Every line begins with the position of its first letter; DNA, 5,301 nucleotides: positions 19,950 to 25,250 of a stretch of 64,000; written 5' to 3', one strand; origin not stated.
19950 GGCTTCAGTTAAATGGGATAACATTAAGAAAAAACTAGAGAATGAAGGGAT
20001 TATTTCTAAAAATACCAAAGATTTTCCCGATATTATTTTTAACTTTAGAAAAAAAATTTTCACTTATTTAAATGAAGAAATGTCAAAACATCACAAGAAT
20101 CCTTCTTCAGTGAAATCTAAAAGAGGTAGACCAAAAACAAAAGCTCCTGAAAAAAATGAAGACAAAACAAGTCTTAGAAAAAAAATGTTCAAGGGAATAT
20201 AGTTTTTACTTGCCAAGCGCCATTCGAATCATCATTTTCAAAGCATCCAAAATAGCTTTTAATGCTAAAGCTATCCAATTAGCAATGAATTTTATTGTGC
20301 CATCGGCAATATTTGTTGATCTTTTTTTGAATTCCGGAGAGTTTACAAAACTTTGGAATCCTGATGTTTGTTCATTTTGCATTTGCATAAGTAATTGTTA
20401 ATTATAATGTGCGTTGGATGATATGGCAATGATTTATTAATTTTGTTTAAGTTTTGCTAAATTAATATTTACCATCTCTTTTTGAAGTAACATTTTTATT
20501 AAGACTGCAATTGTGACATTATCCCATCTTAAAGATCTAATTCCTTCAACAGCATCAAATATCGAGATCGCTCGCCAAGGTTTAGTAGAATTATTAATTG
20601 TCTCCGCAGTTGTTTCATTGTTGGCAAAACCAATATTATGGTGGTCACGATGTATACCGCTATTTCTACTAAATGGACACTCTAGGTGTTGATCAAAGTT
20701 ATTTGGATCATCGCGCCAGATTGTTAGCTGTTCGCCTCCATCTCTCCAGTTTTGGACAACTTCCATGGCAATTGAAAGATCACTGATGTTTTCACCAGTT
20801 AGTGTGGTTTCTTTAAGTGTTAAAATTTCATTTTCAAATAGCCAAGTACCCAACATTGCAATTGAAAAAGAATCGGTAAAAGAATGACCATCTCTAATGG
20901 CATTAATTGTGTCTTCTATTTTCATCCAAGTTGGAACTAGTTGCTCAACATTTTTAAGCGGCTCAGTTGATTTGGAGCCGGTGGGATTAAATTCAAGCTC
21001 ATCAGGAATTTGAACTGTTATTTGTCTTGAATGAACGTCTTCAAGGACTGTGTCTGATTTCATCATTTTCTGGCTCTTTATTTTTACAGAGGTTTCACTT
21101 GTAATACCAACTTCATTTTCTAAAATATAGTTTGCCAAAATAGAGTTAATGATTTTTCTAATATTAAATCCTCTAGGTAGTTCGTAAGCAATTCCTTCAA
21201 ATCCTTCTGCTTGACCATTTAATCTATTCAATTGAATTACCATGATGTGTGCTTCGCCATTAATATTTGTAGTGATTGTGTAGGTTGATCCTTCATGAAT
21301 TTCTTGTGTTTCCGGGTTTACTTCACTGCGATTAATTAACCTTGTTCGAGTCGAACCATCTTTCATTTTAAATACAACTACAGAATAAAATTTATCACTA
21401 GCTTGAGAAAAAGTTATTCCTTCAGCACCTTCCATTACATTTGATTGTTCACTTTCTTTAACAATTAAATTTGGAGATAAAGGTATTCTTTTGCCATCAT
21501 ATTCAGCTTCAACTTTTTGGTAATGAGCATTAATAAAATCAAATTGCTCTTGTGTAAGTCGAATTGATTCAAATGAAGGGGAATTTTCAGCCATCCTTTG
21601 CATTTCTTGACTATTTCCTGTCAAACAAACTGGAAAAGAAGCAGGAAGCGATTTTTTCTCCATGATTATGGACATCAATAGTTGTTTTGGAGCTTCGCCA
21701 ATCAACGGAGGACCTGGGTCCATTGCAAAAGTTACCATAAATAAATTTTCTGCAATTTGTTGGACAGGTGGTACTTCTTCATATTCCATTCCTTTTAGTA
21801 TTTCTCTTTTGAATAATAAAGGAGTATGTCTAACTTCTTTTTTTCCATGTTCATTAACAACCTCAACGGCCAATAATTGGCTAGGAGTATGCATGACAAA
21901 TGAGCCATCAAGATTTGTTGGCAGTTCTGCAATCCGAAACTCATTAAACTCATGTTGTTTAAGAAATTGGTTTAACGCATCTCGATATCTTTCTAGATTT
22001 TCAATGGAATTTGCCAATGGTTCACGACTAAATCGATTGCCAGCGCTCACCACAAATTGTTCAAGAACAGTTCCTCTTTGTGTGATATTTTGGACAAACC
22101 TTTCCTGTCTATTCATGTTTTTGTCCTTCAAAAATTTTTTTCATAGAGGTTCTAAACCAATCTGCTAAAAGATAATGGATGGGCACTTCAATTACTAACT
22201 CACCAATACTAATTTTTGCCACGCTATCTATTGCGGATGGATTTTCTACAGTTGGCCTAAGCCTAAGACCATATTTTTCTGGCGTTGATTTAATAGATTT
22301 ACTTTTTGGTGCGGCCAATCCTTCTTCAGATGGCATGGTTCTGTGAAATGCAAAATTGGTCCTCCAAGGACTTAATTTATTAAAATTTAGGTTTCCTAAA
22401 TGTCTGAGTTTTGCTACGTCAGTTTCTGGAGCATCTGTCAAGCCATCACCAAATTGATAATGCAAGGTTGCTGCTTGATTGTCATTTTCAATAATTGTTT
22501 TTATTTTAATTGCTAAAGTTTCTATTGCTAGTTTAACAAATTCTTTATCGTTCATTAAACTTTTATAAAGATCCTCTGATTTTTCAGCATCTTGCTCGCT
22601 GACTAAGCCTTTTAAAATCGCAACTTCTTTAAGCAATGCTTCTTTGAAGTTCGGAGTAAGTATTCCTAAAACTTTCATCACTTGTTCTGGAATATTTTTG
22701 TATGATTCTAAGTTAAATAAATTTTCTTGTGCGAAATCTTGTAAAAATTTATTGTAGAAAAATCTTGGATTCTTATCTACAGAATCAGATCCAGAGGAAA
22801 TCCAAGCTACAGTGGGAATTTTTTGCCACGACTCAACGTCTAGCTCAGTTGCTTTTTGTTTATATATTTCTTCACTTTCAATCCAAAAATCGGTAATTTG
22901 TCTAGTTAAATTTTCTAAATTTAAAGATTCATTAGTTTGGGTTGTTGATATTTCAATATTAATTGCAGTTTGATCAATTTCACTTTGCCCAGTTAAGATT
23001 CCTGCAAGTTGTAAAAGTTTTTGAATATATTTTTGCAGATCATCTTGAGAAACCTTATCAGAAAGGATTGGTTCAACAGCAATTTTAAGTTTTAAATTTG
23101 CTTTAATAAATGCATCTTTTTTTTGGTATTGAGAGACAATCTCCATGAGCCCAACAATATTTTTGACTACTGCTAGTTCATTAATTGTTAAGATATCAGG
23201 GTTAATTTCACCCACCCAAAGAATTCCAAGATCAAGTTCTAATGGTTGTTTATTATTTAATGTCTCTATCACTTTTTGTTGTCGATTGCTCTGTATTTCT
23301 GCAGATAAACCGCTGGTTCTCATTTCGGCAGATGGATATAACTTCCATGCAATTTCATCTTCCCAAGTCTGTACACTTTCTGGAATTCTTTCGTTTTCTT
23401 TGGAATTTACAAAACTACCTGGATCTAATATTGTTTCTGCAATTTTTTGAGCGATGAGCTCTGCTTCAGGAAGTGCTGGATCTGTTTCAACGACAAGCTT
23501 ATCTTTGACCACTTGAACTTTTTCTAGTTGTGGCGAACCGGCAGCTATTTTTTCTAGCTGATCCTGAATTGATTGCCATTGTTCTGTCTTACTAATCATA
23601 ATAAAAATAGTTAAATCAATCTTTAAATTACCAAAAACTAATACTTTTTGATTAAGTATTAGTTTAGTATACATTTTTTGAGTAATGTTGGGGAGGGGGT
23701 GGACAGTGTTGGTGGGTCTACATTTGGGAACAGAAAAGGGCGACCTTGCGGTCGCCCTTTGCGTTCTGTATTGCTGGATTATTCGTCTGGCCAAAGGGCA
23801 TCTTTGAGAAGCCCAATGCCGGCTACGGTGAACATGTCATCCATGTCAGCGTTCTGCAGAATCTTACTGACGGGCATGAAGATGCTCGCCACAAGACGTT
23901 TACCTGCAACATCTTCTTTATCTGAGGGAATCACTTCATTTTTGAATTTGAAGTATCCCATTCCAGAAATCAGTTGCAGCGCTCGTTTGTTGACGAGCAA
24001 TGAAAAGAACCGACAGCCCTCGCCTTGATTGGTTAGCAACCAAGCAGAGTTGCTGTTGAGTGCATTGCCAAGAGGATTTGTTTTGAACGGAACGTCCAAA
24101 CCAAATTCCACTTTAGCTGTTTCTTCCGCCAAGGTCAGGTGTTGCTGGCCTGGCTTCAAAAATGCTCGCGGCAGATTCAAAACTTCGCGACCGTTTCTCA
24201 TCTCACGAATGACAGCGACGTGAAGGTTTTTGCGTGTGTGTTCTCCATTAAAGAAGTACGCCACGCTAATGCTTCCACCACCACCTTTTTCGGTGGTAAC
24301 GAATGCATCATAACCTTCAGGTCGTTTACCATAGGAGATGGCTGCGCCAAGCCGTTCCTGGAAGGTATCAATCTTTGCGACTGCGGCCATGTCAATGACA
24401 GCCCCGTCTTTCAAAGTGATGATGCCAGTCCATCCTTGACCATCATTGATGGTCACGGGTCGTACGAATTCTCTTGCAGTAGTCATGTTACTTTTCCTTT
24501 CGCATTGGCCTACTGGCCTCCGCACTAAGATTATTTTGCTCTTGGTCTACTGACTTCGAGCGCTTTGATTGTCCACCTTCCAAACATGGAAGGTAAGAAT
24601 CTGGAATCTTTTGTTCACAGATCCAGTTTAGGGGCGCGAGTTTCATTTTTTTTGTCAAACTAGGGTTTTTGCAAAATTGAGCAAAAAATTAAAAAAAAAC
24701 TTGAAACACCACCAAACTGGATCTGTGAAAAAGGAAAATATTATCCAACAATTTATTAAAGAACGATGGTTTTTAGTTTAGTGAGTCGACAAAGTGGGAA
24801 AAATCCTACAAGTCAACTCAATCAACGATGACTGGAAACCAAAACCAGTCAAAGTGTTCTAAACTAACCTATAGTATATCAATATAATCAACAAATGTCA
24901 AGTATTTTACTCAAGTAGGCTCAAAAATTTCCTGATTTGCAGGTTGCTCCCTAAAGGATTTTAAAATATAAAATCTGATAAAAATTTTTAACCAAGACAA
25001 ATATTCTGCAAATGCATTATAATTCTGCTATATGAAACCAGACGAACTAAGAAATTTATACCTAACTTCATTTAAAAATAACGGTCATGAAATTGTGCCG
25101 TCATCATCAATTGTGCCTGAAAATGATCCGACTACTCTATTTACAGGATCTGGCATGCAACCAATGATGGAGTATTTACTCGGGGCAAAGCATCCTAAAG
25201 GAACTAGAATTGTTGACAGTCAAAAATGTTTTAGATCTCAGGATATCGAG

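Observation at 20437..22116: The 559-aa orphan protein appears to carry an internal copy of the 235-aa protein's degenerate Nudix-like core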

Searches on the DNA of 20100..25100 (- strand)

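Call 70: search_rna_families(source=window, start=20100, end=25100, threshold=evalue, max_evalue=1)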
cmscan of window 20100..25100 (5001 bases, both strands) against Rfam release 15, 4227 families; matches with E-value up to 1: 8.
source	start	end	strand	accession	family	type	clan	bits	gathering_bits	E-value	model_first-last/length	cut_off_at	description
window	23601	23770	-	RF01808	MicX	Gene; sRNA;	-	41.7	75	6.5e-07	1-194/194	no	MicX Vibrio cholerae sRNA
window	24605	24738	-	RF04134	MIR7504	Gene; miRNA;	-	26.8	83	0.14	1-124/124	no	MIR7504 microRNA precursor family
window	24614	24729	-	RF04099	MIR837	Gene; miRNA;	-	26.5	117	0.04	1-122/122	no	MIR837 microRNA precursor family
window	24614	24729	+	RF03594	mir-3817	Gene; miRNA;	-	25.7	90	0.091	1-89/89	no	mir-3817 microRNA precursor family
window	24613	24734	-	RF04211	MIR5185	Gene; miRNA;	-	24.6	101.7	0.17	1-111/111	no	MIR5185 microRNA precursor family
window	24614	24729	+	RF04099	MIR837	Gene; miRNA;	-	24.3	117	0.16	1-122/122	no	MIR837 microRNA precursor family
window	23730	23888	-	RF00077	SraB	Gene; sRNA;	-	22.1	130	0.38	1-169/169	no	SraB RNA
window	23723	23807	+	RF01808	MicX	Gene; sRNA;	-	20.8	75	0.21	1-194/194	no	MicX Vibrio cholerae sRNA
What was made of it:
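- Tried and rejected: The sub-threshold Rfam MicX hit at 23601-23770 (41.7 bits against a gathering score of 75) overlaps the terminator and an AT-rich spacer, and is treated as chance (call 70).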

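Call 80: search_rna_families(sources=[L010, L012, L014, L011], threshold=evalue, max_evalue=0.1)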
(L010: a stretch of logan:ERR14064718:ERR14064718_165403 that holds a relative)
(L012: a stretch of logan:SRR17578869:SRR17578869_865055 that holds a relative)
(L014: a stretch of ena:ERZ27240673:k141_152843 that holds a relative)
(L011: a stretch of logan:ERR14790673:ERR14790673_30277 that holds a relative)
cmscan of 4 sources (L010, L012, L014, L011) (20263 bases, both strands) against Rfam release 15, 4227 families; matches with E-value up to 0.1: 2.
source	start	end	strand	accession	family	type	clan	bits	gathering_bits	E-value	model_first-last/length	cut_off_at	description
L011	1721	1793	+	RF00005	tRNA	Gene; tRNA;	CL00001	69.4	29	1.5e-13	1-71/71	no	tRNA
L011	1721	1794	-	RF04354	Plastid-ycf2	Cis-reg;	-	31.7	65.7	0.0039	1-75/75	no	Plastid-ycf2 5UTR RNA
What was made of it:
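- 24745..24871 (-): 5' domain of A's leader RNA: a three-way junction (P1, P2 with invariant loop UUUUGGU, P3) plus the invariant tail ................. No Rfam family matches (calls 70, 80).
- On Riboswitch / cis-regulatory leader RNA (A's 5' leader): No Rfam 15 match at E<=0.1-1 in the window or in four other loci (calls 70, 80).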

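Call 86: build_rna_model(alignment_id=A8, structure=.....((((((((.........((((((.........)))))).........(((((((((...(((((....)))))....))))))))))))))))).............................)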
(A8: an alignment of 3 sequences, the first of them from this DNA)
Model R1 built from alignment A8 (3 sequences, 128 columns); structure: as given.
model positions 127; base pairs 28; branch points 1; effective number of sequences 1.08; information 0.59 bits per position. Calibrated on 0.2 Mb of random sequence (short: E-values are rough).
structure used (alignment columns):
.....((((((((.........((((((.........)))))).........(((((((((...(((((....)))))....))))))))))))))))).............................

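Call 87: search_with_rna_model(model_id=R1, sources=[window, L001, L002, L003, L004, L007, L009, L010, L011, L012, L013, L014, L015, L016], max_evalue=1, make_alignment=true)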
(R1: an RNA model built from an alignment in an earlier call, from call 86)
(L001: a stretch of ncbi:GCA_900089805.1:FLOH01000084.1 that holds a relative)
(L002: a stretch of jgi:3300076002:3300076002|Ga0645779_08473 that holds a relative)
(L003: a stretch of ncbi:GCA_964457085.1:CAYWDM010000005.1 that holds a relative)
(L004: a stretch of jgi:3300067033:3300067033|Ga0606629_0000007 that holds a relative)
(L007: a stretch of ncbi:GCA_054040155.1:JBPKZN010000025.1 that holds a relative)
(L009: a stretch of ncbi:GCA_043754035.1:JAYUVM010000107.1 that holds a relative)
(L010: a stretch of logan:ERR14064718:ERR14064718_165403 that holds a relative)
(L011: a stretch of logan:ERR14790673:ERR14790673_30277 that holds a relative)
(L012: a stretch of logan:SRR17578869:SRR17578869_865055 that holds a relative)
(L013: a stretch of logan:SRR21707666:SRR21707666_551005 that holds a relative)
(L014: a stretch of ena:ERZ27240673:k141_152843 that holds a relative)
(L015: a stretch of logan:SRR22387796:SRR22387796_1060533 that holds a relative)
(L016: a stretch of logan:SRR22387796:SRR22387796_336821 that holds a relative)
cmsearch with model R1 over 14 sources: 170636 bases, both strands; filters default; matches with E-value up to 1: 13.
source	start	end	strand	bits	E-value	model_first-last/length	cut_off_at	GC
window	24745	24871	-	152.4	7.3e-36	1-127/127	no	0.35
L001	5242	5368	+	149.8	3.3e-35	1-127/127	no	0.37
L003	5828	5954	+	142.8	2.1e-33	1-127/127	no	0.41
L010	916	1040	+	58.6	6.1e-12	1-127/127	no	0.43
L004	7779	7905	+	58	8.7e-12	1-127/127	no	0.43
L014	2056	2180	+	55.2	4.4e-11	1-127/127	no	0.45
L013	477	601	+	54.8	5.4e-11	1-127/127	no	0.44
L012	1060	1184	+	50.9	5.4e-10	1-127/127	no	0.43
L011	4169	4295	+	33.7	1.3e-05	1-127/127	no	0.43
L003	6997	7100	-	23.7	0.0046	1-127/127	no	0.36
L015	1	19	+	18.7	0.088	109-127/127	5'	0.21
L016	1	19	+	18.7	0.088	109-127/127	5'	0.21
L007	1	76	+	16.9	0.26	37-127/127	5'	0.24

Alignment A9: 13 matches aligned to the model, 141 columns, each read 5' to 3' on its own strand. Consensus structure (alignment columns), stored with it:
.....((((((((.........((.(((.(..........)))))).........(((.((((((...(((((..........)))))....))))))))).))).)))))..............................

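Call 94: search_with_rna_model(model_id=R1, sources=[window, L001, L003, L004, L010, L011, L012, L013, L014], max_evalue=0.0001, make_alignment=true, show_alignments=0)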
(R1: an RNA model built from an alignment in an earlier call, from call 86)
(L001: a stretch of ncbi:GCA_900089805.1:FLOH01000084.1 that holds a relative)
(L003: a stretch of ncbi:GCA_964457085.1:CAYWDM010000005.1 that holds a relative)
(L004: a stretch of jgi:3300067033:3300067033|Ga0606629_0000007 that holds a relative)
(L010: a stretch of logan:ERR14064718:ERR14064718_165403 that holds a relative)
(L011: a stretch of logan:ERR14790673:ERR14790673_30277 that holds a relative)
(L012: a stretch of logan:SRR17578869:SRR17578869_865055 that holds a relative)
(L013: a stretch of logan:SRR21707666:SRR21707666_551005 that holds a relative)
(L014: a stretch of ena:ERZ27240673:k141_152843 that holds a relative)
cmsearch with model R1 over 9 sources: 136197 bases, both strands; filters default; matches with E-value up to 0.0001: 9.
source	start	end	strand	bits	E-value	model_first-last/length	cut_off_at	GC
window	24745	24871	-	152.4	5.8e-36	1-127/127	no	0.35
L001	5242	5368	+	149.8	2.7e-35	1-127/127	no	0.37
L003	5828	5954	+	142.8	1.7e-33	1-127/127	no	0.41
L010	916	1040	+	58.6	4.8e-12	1-127/127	no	0.43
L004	7779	7905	+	58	6.9e-12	1-127/127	no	0.43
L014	2056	2180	+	55.2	3.5e-11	1-127/127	no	0.45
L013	477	601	+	54.8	4.3e-11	1-127/127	no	0.44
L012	1060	1184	+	50.9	4.3e-10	1-127/127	no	0.43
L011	4169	4295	+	33.7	1e-05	1-127/127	no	0.43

Alignment A10: 9 matches aligned to the model, 140 columns, each read 5' to 3' on its own strand. Consensus structure (alignment columns), stored with it:
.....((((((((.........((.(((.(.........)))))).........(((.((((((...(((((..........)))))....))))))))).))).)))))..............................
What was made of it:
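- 24745..24871 (-): The covariance model gives one hit per A-bearing locus, at 152 to 34 bits (calls 87, 94).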

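Call 97: search_with_rna_model(model_id=R1, sources=[L017, L018, L019, L020, L021, L022, L023, L024, L025, L026, L027, L028, L029, L030, L031, L032, L033, L034, L035, L036, L037, L038, L039, L040, L041, L042, L043, L044, L045, L046, L047, L048, L049, L050, L051, L052, L053, L054, L055, L056, L057, L058, L059, L060, L061, L062, L063, L064, L065, L066], max_evalue=0.1)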
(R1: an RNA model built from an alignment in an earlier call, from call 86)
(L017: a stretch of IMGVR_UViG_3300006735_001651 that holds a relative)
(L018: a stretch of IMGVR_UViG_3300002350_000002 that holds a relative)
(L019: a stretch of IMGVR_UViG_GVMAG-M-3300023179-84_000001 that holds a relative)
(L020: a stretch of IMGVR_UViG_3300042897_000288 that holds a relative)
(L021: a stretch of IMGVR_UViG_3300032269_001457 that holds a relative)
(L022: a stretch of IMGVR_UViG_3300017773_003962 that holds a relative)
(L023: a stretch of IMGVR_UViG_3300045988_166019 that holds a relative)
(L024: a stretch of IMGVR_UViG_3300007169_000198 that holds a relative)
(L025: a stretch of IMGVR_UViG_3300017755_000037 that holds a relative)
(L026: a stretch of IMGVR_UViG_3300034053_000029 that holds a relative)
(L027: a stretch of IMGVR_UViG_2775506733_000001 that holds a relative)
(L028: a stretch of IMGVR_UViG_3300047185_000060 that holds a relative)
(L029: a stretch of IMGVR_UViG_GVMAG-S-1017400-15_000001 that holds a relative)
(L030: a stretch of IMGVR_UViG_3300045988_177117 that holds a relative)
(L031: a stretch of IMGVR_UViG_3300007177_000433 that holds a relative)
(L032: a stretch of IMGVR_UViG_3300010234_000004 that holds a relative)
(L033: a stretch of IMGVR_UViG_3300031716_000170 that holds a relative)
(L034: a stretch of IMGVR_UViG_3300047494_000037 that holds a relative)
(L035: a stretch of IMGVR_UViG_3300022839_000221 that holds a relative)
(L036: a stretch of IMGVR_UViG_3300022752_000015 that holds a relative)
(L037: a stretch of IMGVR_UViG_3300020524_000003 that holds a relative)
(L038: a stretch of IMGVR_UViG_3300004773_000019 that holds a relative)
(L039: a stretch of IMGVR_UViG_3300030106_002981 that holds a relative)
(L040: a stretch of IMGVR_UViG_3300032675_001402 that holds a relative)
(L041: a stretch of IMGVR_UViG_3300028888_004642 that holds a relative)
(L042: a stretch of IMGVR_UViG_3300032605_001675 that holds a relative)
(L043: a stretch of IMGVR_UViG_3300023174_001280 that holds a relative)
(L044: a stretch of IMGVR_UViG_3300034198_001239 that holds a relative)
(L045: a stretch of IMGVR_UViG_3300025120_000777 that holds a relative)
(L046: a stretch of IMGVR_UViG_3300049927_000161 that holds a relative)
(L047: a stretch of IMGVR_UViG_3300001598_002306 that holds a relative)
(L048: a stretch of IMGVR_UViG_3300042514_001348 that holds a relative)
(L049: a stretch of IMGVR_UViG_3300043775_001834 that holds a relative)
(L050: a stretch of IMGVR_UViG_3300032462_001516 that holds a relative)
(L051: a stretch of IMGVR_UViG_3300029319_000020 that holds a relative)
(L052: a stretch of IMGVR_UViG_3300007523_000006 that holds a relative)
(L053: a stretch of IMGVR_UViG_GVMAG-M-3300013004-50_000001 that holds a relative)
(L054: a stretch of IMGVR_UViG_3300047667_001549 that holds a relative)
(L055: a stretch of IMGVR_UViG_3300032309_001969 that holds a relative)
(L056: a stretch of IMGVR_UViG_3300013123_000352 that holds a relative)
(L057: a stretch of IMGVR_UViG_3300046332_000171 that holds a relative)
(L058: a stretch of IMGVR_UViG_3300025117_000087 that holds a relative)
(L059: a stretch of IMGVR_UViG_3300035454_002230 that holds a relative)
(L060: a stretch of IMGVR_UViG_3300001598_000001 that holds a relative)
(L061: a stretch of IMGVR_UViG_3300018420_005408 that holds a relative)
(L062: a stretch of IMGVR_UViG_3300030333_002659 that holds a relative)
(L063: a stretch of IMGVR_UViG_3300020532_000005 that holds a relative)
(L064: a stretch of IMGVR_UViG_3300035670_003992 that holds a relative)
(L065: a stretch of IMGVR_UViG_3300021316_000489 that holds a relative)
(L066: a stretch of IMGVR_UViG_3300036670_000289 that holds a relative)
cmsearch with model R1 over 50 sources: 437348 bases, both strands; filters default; matches with E-value up to 0.1: 1.
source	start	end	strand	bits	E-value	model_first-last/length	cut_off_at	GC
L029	3413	3469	-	26.3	0.0026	1-127/127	no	0.26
